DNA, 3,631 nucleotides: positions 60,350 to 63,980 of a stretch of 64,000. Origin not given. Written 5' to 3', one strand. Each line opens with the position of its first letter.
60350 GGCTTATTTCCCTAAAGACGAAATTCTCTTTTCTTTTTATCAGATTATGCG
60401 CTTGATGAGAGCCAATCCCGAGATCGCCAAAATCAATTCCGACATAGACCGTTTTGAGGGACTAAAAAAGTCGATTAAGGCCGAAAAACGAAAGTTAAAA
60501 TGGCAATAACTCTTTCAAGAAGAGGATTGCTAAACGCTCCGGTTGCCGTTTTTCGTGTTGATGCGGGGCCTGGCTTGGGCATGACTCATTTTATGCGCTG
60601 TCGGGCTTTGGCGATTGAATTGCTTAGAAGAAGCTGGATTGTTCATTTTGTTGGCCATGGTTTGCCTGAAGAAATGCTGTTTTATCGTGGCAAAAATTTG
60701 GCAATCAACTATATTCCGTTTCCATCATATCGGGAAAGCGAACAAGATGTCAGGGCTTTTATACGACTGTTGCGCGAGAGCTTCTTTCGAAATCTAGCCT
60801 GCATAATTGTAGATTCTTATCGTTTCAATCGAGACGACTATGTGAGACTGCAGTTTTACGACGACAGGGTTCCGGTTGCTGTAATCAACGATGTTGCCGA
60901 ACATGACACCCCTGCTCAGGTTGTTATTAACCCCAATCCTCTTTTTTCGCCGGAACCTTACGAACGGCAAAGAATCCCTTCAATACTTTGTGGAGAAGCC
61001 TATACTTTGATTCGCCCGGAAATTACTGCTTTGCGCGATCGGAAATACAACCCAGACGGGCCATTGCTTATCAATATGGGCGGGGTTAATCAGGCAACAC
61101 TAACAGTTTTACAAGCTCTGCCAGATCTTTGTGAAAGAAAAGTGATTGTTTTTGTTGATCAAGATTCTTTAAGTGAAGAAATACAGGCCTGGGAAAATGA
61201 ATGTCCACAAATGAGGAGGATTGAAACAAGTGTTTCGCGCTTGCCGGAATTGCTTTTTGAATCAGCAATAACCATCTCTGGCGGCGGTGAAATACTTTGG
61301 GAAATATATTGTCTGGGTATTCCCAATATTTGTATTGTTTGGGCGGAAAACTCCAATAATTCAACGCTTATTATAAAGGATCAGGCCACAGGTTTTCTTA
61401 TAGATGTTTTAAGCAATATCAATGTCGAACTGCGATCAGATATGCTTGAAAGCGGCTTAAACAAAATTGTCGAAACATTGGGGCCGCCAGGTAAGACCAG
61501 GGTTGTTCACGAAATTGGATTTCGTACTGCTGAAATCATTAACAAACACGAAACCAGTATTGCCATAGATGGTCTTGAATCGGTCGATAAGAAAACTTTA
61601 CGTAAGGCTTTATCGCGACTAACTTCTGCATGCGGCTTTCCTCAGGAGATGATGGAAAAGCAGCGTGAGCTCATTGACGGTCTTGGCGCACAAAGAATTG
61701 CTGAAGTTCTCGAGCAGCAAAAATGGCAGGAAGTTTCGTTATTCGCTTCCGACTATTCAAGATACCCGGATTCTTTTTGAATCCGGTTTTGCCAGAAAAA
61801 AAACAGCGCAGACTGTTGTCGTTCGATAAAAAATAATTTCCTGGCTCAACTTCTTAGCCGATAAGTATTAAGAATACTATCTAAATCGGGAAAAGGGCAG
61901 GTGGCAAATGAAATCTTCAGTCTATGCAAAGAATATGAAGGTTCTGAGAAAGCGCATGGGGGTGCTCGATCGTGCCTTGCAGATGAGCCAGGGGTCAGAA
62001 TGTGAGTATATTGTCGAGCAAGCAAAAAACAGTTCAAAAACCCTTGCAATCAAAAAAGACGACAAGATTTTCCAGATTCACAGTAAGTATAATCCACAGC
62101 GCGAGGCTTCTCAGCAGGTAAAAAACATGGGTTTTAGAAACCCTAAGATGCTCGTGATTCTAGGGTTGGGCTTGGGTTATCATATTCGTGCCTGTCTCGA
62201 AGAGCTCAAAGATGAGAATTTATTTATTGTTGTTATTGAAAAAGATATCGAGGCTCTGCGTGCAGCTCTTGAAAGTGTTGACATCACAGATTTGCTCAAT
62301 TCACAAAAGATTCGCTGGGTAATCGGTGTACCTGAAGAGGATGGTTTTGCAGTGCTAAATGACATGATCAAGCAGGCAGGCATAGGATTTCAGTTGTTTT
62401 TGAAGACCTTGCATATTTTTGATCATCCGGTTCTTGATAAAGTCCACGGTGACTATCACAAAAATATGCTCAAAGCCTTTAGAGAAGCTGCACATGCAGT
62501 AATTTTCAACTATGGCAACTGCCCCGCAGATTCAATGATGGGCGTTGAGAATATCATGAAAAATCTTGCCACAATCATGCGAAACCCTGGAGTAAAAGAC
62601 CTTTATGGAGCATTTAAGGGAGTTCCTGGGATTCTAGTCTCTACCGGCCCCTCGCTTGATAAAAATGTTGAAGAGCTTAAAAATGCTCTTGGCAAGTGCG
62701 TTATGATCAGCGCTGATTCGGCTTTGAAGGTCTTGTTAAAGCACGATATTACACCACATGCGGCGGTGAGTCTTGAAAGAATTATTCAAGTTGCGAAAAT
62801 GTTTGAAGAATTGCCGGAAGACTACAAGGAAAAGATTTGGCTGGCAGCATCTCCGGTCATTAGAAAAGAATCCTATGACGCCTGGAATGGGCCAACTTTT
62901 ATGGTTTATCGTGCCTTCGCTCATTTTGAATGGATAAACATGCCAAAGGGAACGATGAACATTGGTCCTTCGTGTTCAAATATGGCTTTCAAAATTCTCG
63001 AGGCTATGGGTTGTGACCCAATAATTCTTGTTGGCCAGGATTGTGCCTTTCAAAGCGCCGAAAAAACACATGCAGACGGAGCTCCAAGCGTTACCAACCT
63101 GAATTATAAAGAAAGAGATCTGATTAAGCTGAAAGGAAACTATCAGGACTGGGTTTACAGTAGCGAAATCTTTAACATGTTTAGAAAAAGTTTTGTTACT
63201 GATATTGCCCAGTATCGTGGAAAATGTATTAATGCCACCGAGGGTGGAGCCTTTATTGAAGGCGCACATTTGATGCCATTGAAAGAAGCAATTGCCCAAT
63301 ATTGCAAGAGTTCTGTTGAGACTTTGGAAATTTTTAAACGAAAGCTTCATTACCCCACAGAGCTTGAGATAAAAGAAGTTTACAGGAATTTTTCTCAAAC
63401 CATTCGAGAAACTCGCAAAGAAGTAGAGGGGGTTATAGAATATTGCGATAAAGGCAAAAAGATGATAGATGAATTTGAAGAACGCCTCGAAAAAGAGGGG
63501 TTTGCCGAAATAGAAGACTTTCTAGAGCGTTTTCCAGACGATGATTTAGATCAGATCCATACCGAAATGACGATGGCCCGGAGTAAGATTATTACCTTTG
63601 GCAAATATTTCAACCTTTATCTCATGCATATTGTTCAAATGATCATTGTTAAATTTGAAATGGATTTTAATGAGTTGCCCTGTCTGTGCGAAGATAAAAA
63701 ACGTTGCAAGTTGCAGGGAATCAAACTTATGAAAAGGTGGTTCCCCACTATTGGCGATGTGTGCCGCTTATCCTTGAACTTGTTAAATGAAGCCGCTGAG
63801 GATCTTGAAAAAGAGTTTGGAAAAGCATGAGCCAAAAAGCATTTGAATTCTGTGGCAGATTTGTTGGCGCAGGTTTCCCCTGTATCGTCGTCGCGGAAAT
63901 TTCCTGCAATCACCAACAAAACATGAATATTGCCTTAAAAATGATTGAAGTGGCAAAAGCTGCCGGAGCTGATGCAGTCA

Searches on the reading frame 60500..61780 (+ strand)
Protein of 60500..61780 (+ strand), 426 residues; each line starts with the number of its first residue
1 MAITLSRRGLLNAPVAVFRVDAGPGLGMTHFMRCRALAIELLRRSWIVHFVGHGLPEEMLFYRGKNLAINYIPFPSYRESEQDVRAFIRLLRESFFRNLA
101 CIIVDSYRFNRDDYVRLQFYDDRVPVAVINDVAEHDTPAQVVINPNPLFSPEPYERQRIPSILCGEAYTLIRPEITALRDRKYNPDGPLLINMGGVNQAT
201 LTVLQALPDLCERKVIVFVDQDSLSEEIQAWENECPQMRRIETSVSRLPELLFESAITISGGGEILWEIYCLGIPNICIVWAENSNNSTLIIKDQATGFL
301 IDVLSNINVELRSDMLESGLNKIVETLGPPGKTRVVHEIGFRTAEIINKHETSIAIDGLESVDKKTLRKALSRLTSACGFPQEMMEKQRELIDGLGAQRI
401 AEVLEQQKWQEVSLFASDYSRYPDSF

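Call 8: search_protein_families(library=pfam, proteins=[window:60500-61780:+], max_evalue=0.001)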
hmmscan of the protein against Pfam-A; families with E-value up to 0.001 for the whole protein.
window:60500-61780:+ (426 aa): 0 families

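Call 51: search_protein_families(library=ncbifam, proteins=[window:60500-61780:+], max_evalue=0.00001)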
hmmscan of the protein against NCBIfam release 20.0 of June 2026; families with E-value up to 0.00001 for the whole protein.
window:60500-61780:+ (426 aa): 1 family
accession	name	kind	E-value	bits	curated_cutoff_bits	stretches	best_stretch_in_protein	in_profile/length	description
TIGR03590.1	PseG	equivalog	1.1e-35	123.7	153.55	1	17-286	4-274/280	UDP-2,4-diacetamido-2,4,6-trideoxy-beta-L-altropyranose hydrolase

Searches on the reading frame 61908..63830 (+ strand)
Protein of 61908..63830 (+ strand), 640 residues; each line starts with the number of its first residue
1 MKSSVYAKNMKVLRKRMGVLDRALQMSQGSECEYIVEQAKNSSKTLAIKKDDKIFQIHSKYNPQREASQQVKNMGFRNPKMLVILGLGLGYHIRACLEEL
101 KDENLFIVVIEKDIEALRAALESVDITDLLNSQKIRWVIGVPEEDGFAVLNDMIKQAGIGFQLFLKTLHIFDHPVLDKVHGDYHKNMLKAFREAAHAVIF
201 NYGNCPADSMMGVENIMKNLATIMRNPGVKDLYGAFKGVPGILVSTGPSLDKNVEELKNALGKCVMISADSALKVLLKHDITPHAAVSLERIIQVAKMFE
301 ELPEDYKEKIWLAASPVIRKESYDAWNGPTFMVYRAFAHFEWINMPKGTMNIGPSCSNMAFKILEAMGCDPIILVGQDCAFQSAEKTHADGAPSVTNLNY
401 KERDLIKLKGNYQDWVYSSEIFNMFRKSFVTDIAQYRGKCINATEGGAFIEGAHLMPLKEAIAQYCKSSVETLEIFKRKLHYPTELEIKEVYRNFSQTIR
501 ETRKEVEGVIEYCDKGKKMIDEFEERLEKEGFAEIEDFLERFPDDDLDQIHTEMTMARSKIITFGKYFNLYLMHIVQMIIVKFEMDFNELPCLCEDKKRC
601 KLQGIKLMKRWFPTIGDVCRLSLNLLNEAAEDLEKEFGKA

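Call 8: search_protein_families(library=pfam, proteins=[window:61908-63830:+], max_evalue=0.001)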
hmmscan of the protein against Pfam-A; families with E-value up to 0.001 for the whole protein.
window:61908-63830:+ (640 aa): 2 families
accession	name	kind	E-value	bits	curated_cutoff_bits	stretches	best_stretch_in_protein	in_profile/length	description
PF01973.23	MptE-like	-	3.1e-40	138.2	34.6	1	214-382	1-169/171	6-hydroxymethylpterin diphosphokinase MptE-like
PF20157.4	Maf_flag10_N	-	1.2e-06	28.6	23.5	1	77-132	110-163/228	Glycosyltransferase Maf N-terminal domain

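Call 51: search_protein_families(library=ncbifam, proteins=[window:61908-63830:+], max_evalue=0.00001)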
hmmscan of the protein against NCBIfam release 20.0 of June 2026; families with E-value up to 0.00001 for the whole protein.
window:61908-63830:+ (640 aa): 1 family
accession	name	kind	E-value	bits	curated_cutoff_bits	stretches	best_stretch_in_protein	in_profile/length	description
NF050051.1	FlagModPseD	domain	8.3e-49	166.7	670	1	71-588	64-588/640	flagellin modification protein PseD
